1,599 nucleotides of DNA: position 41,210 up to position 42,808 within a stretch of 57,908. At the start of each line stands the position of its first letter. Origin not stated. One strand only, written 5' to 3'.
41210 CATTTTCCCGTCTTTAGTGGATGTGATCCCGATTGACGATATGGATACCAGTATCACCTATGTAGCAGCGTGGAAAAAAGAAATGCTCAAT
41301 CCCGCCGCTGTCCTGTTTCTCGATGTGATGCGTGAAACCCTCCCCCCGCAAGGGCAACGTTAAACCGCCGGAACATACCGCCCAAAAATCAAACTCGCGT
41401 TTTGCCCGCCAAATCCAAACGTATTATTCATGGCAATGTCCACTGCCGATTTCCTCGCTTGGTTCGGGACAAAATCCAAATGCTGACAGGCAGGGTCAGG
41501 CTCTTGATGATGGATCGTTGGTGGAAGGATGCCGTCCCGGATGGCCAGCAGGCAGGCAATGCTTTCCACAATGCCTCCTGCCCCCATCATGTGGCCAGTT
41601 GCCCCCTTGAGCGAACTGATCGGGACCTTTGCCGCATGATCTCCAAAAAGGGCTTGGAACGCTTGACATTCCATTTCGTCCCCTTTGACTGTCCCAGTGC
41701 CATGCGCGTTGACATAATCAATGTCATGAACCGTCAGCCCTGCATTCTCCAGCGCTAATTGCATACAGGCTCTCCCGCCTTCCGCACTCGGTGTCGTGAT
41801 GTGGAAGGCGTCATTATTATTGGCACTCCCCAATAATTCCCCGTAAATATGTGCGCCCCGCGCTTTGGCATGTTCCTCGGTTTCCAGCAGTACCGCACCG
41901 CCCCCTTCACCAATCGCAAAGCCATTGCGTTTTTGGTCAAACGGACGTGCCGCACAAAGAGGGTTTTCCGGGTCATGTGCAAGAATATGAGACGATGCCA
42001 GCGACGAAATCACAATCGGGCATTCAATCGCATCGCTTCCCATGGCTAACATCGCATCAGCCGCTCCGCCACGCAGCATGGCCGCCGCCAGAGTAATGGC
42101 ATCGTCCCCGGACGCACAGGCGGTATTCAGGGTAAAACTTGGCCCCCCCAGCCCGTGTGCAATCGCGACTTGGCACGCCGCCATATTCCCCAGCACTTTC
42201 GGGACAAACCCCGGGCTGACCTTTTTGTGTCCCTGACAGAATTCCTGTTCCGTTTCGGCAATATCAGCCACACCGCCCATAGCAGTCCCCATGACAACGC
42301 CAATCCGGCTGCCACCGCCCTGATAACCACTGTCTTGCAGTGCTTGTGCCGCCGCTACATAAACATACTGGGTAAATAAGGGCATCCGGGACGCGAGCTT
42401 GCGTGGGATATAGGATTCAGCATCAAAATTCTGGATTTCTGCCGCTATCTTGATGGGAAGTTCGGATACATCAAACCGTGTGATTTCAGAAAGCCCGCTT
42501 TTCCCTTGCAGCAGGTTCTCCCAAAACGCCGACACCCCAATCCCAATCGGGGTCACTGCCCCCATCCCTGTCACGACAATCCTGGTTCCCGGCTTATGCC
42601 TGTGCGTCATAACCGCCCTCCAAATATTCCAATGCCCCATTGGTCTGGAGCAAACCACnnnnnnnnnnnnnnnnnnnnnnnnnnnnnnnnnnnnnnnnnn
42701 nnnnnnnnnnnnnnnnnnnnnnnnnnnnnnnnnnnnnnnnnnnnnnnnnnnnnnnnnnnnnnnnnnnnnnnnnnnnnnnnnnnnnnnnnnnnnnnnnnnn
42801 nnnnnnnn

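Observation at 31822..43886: Dual-LysR island: acyl-CoA ligase, two paralogous ACADs, two stand-alone Cys-His-His ketosynthases, an enoate/dienoyl-CoA-reductase-type flavoenzyme and an MBL hydrolase, with no ACP, KR or DH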

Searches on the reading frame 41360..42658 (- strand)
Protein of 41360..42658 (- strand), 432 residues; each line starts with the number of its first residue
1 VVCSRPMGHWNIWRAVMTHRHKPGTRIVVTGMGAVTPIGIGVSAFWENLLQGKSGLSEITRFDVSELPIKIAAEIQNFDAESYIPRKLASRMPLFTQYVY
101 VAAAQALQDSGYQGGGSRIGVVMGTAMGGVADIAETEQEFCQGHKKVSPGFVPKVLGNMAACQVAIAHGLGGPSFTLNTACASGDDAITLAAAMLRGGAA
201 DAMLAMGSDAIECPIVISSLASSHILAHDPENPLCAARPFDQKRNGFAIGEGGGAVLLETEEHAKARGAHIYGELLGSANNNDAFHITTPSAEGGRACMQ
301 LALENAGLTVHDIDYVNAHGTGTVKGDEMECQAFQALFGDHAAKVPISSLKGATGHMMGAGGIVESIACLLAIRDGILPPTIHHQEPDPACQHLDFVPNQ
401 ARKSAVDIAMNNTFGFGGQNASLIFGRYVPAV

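Call 3: search_protein_families(library=pfam, proteins=[window:41360-42658:-])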
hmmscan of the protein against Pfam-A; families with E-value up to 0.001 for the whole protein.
window:41360-42658:- (432 aa): 3 families
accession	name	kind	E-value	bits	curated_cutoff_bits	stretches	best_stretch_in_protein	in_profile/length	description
PF00109.32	ketoacyl-synt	-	7.9e-52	176.8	20.8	1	26-264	3-252/252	Beta-ketoacyl synthase, N-terminal domain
PF02801.28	Ketoacyl-synt_C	-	2.3e-34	118.4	20.8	1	272-384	1-118/119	Beta-ketoacyl synthase, C-terminal domain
PF00108.29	Thiolase_N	-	1.1e-05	25.4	26.4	1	156-208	58-112/260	Thiolase, N-terminal domain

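Call 4: search_protein_families(library=ncbifam, proteins=[window:41360-42658:-])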
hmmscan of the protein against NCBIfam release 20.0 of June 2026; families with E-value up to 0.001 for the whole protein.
window:41360-42658:- (432 aa): 32 families (the best 25 are shown)
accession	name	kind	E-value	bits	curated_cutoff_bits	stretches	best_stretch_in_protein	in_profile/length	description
TIGR03150.1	fabF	equivalog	8.7e-143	475.9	493.75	1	26-425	2-406/407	beta-ketoacyl-ACP synthase II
NF005589.0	PRK07314.1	subfamily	1.6e-138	462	387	1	25-428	4-412/413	beta-ketoacyl-ACP synthase II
NF004970.0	PRK06333.1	subfamily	7.5e-120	400.6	525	1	25-429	4-423/424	beta-ketoacyl-ACP synthase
NF006274.0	PRK08439.1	equivalog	7.9e-114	380.6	621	1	26-427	3-405/406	beta-ketoacyl-ACP synthase II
NF006434.0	PRK08722.1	equivalog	1.5e-103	346.9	759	1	25-427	4-413/414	beta-ketoacyl-ACP synthase II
NF006587.0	PRK09116.1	equivalog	1.8e-87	293.8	470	1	25-428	2-407/408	beta-ketoacyl-ACP synthase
NF005076.0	PRK06501.1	equivalog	1.5e-86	291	629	2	161-427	155-422/425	beta-ketoacyl-ACP synthase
NF005916.1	PRK07910.1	equivalog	9.9e-84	281.6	560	1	25-428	12-418/418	KasA/KasB family beta-ketoacyl-ACP synthase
NF005935.0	PRK07967.1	equivalog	2.4e-76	257.2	630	1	26-428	3-404/406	beta-ketoacyl-ACP synthase I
NF005490.0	PRK07103.1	equivalog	6.4e-74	249.5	445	1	26-427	5-412/414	polyketide beta-ketoacyl:acyl carrier protein synthase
NF006618.0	PRK09185.1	subfamily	8.2e-72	242.4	407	1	26-427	4-392/394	beta-ketoacyl-ACP synthase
NF058662.1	cispenta_AmcF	equivalog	4.8e-65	220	325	1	27-426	2-368/369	cispentacin biosynthesis acyltransferase subunit AmcF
NF004618.0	PRK05952.1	equivalog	1.7e-62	211.5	455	1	26-427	3-382/384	beta-ketoacyl-ACP synthase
NF045894.1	PKS_plus_SDR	equivalog_domain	1.1e-42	145.8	1740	1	116-391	114-383/1515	type I polyketide synthase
NF040607.1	mycolic_Pks13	equivalog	1.2e-34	119.1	2100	1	160-430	250-528/1680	polyketide synthase Pks13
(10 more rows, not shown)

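Call 8: find_encoding_contigs(protein=window:41360-42595:-, flank=10000, max_places=6)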
Protein window:41360-42595:- (411 aa): no gene with exactly this product is on record in the collection.

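Call 10: find_encoding_contigs(protein=window:41360-42610:-, flank=10000, max_places=6)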
Protein window:41360-42610:- (416 aa): 5 contigs read that carry it; 5 places shown.
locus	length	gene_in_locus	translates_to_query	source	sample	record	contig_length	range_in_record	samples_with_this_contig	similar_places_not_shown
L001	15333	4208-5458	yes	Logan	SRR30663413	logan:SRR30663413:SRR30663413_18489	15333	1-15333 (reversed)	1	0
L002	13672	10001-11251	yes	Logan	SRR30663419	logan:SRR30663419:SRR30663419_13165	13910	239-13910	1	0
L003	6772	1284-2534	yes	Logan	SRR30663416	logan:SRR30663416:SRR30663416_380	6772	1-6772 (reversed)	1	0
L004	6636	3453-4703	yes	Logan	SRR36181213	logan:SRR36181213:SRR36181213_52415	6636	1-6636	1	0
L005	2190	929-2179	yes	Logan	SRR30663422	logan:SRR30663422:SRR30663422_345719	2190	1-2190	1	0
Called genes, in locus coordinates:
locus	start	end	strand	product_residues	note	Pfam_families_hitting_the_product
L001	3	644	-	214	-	?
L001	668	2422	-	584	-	PF02310:B12-binding, PF04055:Radical_SAM, PF13311:DUF4080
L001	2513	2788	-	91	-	-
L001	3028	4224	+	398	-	PF02771:Acyl-CoA_dh_N, PF02770:Acyl-CoA_dh_M, PF11794:HpaB_N (weak), PF00441:Acyl-CoA_dh_1, PF08028:Acyl-CoA_dh_2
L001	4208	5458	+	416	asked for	PF00109:ketoacyl-synt, PF00108:Thiolase_N (weak), PF02801:Ketoacyl-synt_C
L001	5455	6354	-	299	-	PF00126:HTH_1, PF03466:LysR_substrate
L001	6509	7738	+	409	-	PF00109:ketoacyl-synt, PF00108:Thiolase_N (weak), PF02801:Ketoacyl-synt_C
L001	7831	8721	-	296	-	PF00126:HTH_1, PF03466:LysR_substrate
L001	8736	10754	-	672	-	PF00724:Oxidored_FMN, PF01266:DAO (faint), PF07992:Pyr_redox_2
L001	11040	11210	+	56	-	-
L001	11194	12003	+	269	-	-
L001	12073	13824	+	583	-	PF00501:AMP-binding, PF13193:AMP-binding_C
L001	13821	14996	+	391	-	PF02771:Acyl-CoA_dh_N, PF02770:Acyl-CoA_dh_M, PF00441:Acyl-CoA_dh_1, PF08028:Acyl-CoA_dh_2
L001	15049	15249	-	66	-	-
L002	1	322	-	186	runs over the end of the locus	?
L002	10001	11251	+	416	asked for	PF00109:ketoacyl-synt, PF00108:Thiolase_N (weak), PF02801:Ketoacyl-synt_C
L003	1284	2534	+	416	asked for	PF00109:ketoacyl-synt, PF00108:Thiolase_N (weak), PF02801:Ketoacyl-synt_C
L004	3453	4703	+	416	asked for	PF00109:ketoacyl-synt, PF00108:Thiolase_N (weak), PF02801:Ketoacyl-synt_C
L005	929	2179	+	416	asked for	PF00109:ketoacyl-synt, PF00108:Thiolase_N (weak), PF02801:Ketoacyl-synt_C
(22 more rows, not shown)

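Call 11: find_homologous_proteins(query=window:41360-42610:-, max_evalue=1e-60)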
Query window:41360-42610:- (416 aa): 7773 proteins with E <= 1e-60 among 8000 candidates; the best 120 are listed.
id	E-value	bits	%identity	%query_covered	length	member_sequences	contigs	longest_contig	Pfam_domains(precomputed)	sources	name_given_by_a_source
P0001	4.1e-276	934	100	100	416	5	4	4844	PF00109.33,PF00108.30,PF02801.29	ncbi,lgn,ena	-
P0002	9.1e-235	797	85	100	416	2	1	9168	PF00109.33,PF00108.30,PF02801.29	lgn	-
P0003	2.5e-228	776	83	99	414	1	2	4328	PF00109.33,PF00108.30,PF02801.29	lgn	-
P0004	3.5e-204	697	75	99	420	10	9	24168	PF00109.33,PF00108.30,PF02801.29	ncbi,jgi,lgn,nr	ncbi:MAG: beta-ketoacyl-[acyl-carrier-protein] synthase family protein [Clostridiales bacterium]|jgi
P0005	2.7e-189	648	71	98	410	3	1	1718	PF00109.33,PF00108.30,PF02801.29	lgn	-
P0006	8.9e-172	590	66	99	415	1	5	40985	PF00109.33,PF02801.29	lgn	-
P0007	1.0e-171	590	65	97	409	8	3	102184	PF00109.33,PF00108.30,PF02801.29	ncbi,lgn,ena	-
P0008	1.4e-159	550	60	99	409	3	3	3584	PF00109.33,PF00108.30,PF02801.29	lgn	-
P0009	2.3e-159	549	62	98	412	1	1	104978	PF00109.33,PF02801.29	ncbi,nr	ncbi:MAG: beta-ketoacyl-[acyl-carrier-protein] synthase family protein [Oscillospiraceae bacterium]|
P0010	1.5e-158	546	61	97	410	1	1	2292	PF00109.33,PF00108.30,PF02801.29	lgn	-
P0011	4.9e-158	545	61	97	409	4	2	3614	PF00109.33,PF00108.30,PF02801.29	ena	-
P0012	8.1e-158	544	60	97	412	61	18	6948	PF00109.33,PF00108.30,PF02801.29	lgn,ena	-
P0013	8.6e-157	541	61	97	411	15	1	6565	PF00109.33,PF00108.30,PF02801.29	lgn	-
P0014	1.6e-156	540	60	97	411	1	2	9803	PF00109.33,PF00108.30,PF02801.29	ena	-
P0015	2.0e-156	539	59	98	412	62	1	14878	PF00109.33,PF02801.29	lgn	-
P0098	9.6e-146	504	57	98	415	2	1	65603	PF00109.33,PF00108.30,PF02801.29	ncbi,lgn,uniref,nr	ncbi:beta-ketoacyl-ACP synthase II [Butyricicoccus pullicaecorum]|uniref:3-oxoacyl-[acyl-carrier-pro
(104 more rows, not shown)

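Call 13: find_related_loci(query=window:41360-42610:-, collection=genome_contigs, flank=10000)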
Query window:41360-42610:- (416 aa) in genome_contigs; peptide patterns used: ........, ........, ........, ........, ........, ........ (x = any residue, [..] = any of these).
67 stretches matched a pattern; 15 encode a relative of the query (tblastn E <= 1e-3); 15 distinct loci.
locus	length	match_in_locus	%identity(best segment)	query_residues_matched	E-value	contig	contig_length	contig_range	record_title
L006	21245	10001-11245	75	1-412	0e+0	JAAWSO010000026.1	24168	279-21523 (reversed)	MAG: Clostridiales bacterium isolate ABMPRH_76_1 SL341402_scaffold_3496, whole genome shotgun sequence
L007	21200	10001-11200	65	9-412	3e-179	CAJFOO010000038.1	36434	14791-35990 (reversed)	uncultured Clostridia bacterium isolate Coassembly_mag_402 genome assembly, contig: MAGpy_11413_min2k_bin_402_fak87_7561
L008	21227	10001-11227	60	1-412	3e-164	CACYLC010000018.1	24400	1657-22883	MAG: Ruminococcaceae bacterium isolate RUG12037 genome assembly, contig: RUG12037_asm_18, whole genome shotgun sequence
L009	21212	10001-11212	60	10-412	8e-164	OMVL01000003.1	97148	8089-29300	uncultured Clostridiales bacterium isolate RUG010 genome assembly, contig: scaffold_139, whole genome shotgun sequence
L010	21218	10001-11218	61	9-412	2e-160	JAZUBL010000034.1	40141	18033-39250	MAG: Acutalibacteraceae bacterium isolate T1900045317_YK20190006.MAGScoT_cleanbin_000029 SGB_6315_k141_1265600, whole ge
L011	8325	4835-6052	58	9-412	4e-158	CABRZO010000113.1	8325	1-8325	MAG TPA_asm: uncultured Clostridiales bacterium isolate MGYG-HGUT-02068 genome assembly, contig: GUT_GENOME125769_113, w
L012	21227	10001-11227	62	6-412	2e-157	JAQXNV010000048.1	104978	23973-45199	MAG: Oscillospiraceae bacterium isolate SUG1362 k141_9573743, whole genome shotgun sequence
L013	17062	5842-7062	59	10-414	7e-151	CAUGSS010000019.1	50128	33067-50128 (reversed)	MAG TPA_asm: uncultured Eubacteriales bacterium isolate SRR16244405_bin.36_MetaWRAP_v1.3_MAG genome assembly, contig: ER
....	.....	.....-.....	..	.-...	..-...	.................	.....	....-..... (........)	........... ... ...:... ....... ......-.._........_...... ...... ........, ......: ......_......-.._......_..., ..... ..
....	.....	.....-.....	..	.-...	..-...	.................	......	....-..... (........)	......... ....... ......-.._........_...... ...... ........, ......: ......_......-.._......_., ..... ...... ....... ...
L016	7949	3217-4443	57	5-412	2e-145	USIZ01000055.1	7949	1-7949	uncultured Clostridiales bacterium isolate UMGS1766 genome assembly, contig: NODE_2870_length_7949_cov_3.950595, whole g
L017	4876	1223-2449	57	5-412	7e-145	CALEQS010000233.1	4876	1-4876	MAG TPA_asm: uncultured Clostridia bacterium isolate SRR1747018_bin.29_CONCOCT_v1.1_MAG genome assembly, contig: ERZ8082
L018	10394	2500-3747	42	3-413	5e-108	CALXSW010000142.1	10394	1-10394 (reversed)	MAG: uncultured Clostridia bacterium isolate E09__bin202 genome assembly, contig: E09__k127_2585993, whole genome shotgu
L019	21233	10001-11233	41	9-411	1e-94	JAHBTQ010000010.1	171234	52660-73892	MAG: Taibaiella sp. isolate ACE_BAC17 BAC17_10, whole genome shotgun sequence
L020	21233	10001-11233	34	6-411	5e-60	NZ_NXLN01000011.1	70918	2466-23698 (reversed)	Helicobacter sp. MIT 01-3238 H_sp._Monkey_taxa_3_01-3238_11_7091827.9533, whole genome shotgun sequence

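Call 20: search_protein_families(library=pfam, proteins=[L008:6878-9577:-, L008:11239-12132:+, L008:12137-13795:+, L008:13992-15539:+, L008:15482-16825:+, L012:5339-6994:-, L012:4725-5243:+, L012:2854-4068:+, L012:1927-2823:+, L012:8478-8690:-])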
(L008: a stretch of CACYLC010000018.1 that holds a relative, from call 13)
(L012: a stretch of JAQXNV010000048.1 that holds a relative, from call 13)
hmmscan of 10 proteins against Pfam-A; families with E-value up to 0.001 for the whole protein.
L008:6878-9577:- (899 aa): 6 families
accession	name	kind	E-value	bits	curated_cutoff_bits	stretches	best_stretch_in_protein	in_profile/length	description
PF00133.28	tRNA-synt_1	-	1.4e-144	482.4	22.7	1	18-588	2-412/414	tRNA synthetases class I (I, L, M and V)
PF08264.19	Anticodon_1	-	8e-46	156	25.1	1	630-776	1-146/148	Anticodon-binding domain of tRNA ligase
PF09334.17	tRNA-synt_1g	-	1.4e-24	87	20.1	3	43-192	5-136/391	tRNA synthetases class I (M)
PF10458.14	Val_tRNA-synt_C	-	3.9e-17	62.7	25.9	1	834-899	1-66/66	Valyl tRNA synthetase tRNA binding arm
PF13603.12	tRNA-synt_1_2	-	3.4e-09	36.9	25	1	243-351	85-184/185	Leucyl-tRNA synthetase, editing domain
PF01406.26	tRNA-synt_1e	-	0.00017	21.5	27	0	546-579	249-282/301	tRNA synthetases class I (C) catalytic domain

L008:11239-12132:+ (297 aa): 0 families

L008:12137-13795:+ (552 aa): 2 families
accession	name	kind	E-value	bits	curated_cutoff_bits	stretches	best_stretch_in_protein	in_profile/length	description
PF00501.34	AMP-binding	-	4.4e-50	171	29.9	1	26-396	3-377/384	AMP-binding enzyme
PF13193.12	AMP-binding_C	-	1.5e-18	67.9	24.5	1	454-530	1-76/76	AMP-binding enzyme C-terminal domain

L008:13992-15539:+ (515 aa): 1 family
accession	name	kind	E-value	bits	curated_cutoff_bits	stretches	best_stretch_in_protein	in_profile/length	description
PF19289.4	PmbA_TldD_3rd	-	3.1e-41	141.4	22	1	282-492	1-209/220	PmbA/TldA metallopeptidase C-terminal domain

L008:15482-16825:+ (447 aa): 1 family
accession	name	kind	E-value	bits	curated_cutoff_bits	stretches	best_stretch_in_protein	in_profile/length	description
PF19289.4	PmbA_TldD_3rd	-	5.1e-16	58.9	22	1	241-445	2-220/220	PmbA/TldA metallopeptidase C-terminal domain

L012:5339-6994:- (551 aa): 2 families
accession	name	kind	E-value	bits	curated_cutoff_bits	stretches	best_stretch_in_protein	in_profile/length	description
PF00501.34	AMP-binding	-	4.5e-60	203.9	29.9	1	26-402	3-384/384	AMP-binding enzyme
PF13193.12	AMP-binding_C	-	9.7e-17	62.1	24.5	1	453-529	1-76/76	AMP-binding enzyme C-terminal domain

L012:4725-5243:+ (172 aa): 1 family
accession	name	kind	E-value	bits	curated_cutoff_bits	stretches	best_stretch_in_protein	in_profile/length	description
PF02245.21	Pur_DNA_glyco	-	2.5e-48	164.2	27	2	7-103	1-94/181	Methylpurine-DNA glycosylase (MPG)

L012:2854-4068:+ (404 aa): 4 families
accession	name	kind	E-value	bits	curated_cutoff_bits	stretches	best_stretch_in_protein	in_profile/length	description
PF00696.33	AA_kinase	-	8.3e-56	189.8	24.9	1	3-230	2-234/234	Amino acid kinase family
PF22468.2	ACT_9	-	2.7e-34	117.2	27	2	341-399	1-61/61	ACT domain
PF13840.12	ACT_7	-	2.6e-20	72.4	27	1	335-397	3-65/65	ACT domain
PF01842.31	ACT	-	1.5e-16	60.2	27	2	266-322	5-63/66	ACT domain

L012:1927-2823:+ (298 aa): 3 families
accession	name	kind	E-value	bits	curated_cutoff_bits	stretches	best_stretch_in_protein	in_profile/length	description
PF00288.32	GHMP_kinases_N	-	7.1e-21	74.7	22.3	1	54-136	1-87/87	GHMP kinases N terminal domain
PF08544.19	GHMP_kinases_C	-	2.7e-05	24.9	21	1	218-267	25-77/85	GHMP kinases C terminal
PF22700.2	MVD-like_N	-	4.7e-05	23.5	27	1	73-123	82-132/157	Diphosphomevalonate decarboxylase-like N-terminal domain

L012:8478-8690:- (70 aa): 0 families

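Call 21: search_protein_families(library=ncbifam, proteins=[L008:12137-13795:+, L008:11239-12132:+, L012:5339-6994:-, L008:9995-11233:+], max_evalue=0.00001)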
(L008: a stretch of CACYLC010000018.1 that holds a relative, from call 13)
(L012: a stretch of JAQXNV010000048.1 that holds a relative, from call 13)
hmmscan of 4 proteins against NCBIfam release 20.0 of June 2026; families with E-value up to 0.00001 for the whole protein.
L008:12137-13795:+ (552 aa): 99 families (the best 25 are shown)
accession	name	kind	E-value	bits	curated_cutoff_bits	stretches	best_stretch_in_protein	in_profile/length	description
NF004837.0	PRK06187.1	subfamily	1.5e-97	327.1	476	1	26-542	16-524/531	long-chain-fatty-acid--CoA ligase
NF006182.0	PRK08316.1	subfamily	2.1e-72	244.3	663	1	25-542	18-519/523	fatty acyl-CoA synthetase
NF052269.1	Staph_lig_FadD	equivalog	3.8e-66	223.5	650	1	32-542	14-495/499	long-chain-fatty-acid--CoA ligase FadD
NF006020.0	PRK08162.1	subfamily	1.2e-58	198.9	677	1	25-543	26-541/545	acyl-CoA synthetase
NF004758.0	PRK06087.1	equivalog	2.8e-55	187.7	736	1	24-544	30-539/548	medium-chain fatty-acid--CoA ligase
NF005307.0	PRK06839.1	equivalog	3.1e-55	187.8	748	1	40-537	21-490/496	o-succinylbenzoate--CoA ligase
NF005676.0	PRK07470.1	equivalog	3e-54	184.5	774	1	25-540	26-529/544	acyl-CoA synthetase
NF009233.0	PRK12583.1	subfamily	3.5e-54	184.1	832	2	191-545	208-555/558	fatty acid CoA ligase family protein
NF002966.0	PRK03640.1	equivalog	1e-52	179.3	556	1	31-540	15-480/483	o-succinylbenzoate--CoA ligase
NF005714.0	PRK07529.1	subfamily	3.6e-52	177.6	632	1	44-549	62-585/640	acyl-CoA synthetase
NF005947.1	PRK08008.1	equivalog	4.8e-52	177.2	651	1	44-530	36-511/518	crotonobetaine/carnitine-CoA ligase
NF005801.1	PRK07656.1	equivalog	2.1e-51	175.1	657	1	27-535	10-498/500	FadD3 family acyl-CoA ligase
NF004114.0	PRK05605.1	equivalog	5e-51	173.7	766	2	179-542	216-571/575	long-chain-fatty-acid--CoA ligase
NF005857.1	PRK07786.1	exception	7.8e-51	173.1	733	1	43-537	32-509/513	fatty-acid--CoA ligase FadD5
NF006572.0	PRK09088.1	equivalog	8.3e-51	173.2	696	2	187-541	143-488/491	acyl-CoA synthetase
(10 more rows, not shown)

L008:11239-12132:+ (297 aa): 0 families

L012:5339-6994:- (551 aa): 105 families (the best 25 are shown)
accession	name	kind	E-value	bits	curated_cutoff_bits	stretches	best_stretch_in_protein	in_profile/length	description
NF004837.0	PRK06187.1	subfamily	5.3e-113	378.1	476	1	26-544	16-527/531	long-chain-fatty-acid--CoA ligase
NF052269.1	Staph_lig_FadD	equivalog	3.4e-78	263.2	650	1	32-544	14-498/499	long-chain-fatty-acid--CoA ligase FadD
NF006182.0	PRK08316.1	subfamily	3.7e-77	260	663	1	25-539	18-517/523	fatty acyl-CoA synthetase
NF005307.0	PRK06839.1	equivalog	2e-73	247.8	748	1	45-534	27-488/496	o-succinylbenzoate--CoA ligase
NF006020.0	PRK08162.1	subfamily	7.7e-67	225.9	677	1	43-543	42-542/545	acyl-CoA synthetase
NF004758.0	PRK06087.1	equivalog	1.3e-66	225.2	736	1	43-538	48-534/548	medium-chain fatty-acid--CoA ligase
NF005801.1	PRK07656.1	equivalog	4.2e-66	223.6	657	1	29-536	12-500/500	FadD3 family acyl-CoA ligase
TIGR01923.1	menE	equivalog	4.6e-65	220.2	330.15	1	47-531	1-437/442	o-succinylbenzoate--CoA ligase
NF002966.0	PRK03640.1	equivalog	1.6e-64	218.3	556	2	132-537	90-478/483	o-succinylbenzoate--CoA ligase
NF009233.0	PRK12583.1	subfamily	5.5e-64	216.5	832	1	22-542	22-553/558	fatty acid CoA ligase family protein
NF005676.0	PRK07470.1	equivalog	7e-61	206.4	774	1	26-540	27-530/544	acyl-CoA synthetase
NF009071.0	PRK12406.1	subfamily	2e-60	204.7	701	1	47-542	14-505/510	acyl-CoA synthetase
NF006181.0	PRK08314.1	subfamily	2.1e-60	204.6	705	1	28-544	34-559/563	long-chain-fatty-acid--CoA ligase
NF005702.0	PRK07514.1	subfamily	8.4e-60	202.6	558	1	43-536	27-497/506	malonyl-CoA synthase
NF005947.1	PRK08008.1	equivalog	1.2e-59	202.3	651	1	45-529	37-511/518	crotonobetaine/carnitine-CoA ligase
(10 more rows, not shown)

L008:9995-11233:+ (412 aa): 27 families (the best 25 are shown)
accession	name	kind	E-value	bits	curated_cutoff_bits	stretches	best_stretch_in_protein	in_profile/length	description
TIGR03150.1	fabF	equivalog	1.4e-154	514.7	493.75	1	7-408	1-406/407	beta-ketoacyl-ACP synthase II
NF005589.0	PRK07314.1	subfamily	5.6e-150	499.7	387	1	6-411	3-412/413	beta-ketoacyl-ACP synthase II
NF004970.0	PRK06333.1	subfamily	4.7e-133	444.1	525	1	6-412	3-423/424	beta-ketoacyl-ACP synthase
NF006274.0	PRK08439.1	equivalog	5.6e-123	410.7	621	1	7-408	2-403/406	beta-ketoacyl-ACP synthase II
NF006434.0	PRK08722.1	equivalog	1.4e-112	376.6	759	1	6-408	3-411/414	beta-ketoacyl-ACP synthase II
NF005916.1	PRK07910.1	equivalog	5e-95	318.9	560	1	7-411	12-418/418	KasA/KasB family beta-ketoacyl-ACP synthase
NF005076.0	PRK06501.1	equivalog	3.6e-93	312.7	629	1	9-410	13-422/425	beta-ketoacyl-ACP synthase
NF006587.0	PRK09116.1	equivalog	9.3e-85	284.8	470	1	7-411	2-407/408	beta-ketoacyl-ACP synthase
NF005935.0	PRK07967.1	equivalog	2.3e-81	273.7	630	1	7-411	2-404/406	beta-ketoacyl-ACP synthase I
NF005490.0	PRK07103.1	equivalog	1.1e-75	255.3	445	1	6-410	3-412/414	polyketide beta-ketoacyl:acyl carrier protein synthase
NF006618.0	PRK09185.1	subfamily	2.6e-72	244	407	1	7-410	3-392/394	beta-ketoacyl-ACP synthase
NF004618.0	PRK05952.1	equivalog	2.4e-66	224.2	455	1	8-410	3-382/384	beta-ketoacyl-ACP synthase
NF058662.1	cispenta_AmcF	equivalog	9.5e-65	219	325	1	9-408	2-367/369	cispentacin biosynthesis acyltransferase subunit AmcF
NF045894.1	PKS_plus_SDR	equivalog_domain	1.6e-43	148.6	1740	1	96-382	112-390/1515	type I polyketide synthase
NF040607.1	mycolic_Pks13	equivalog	5.9e-42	143.3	2100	1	141-410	249-525/1680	polyketide synthase Pks13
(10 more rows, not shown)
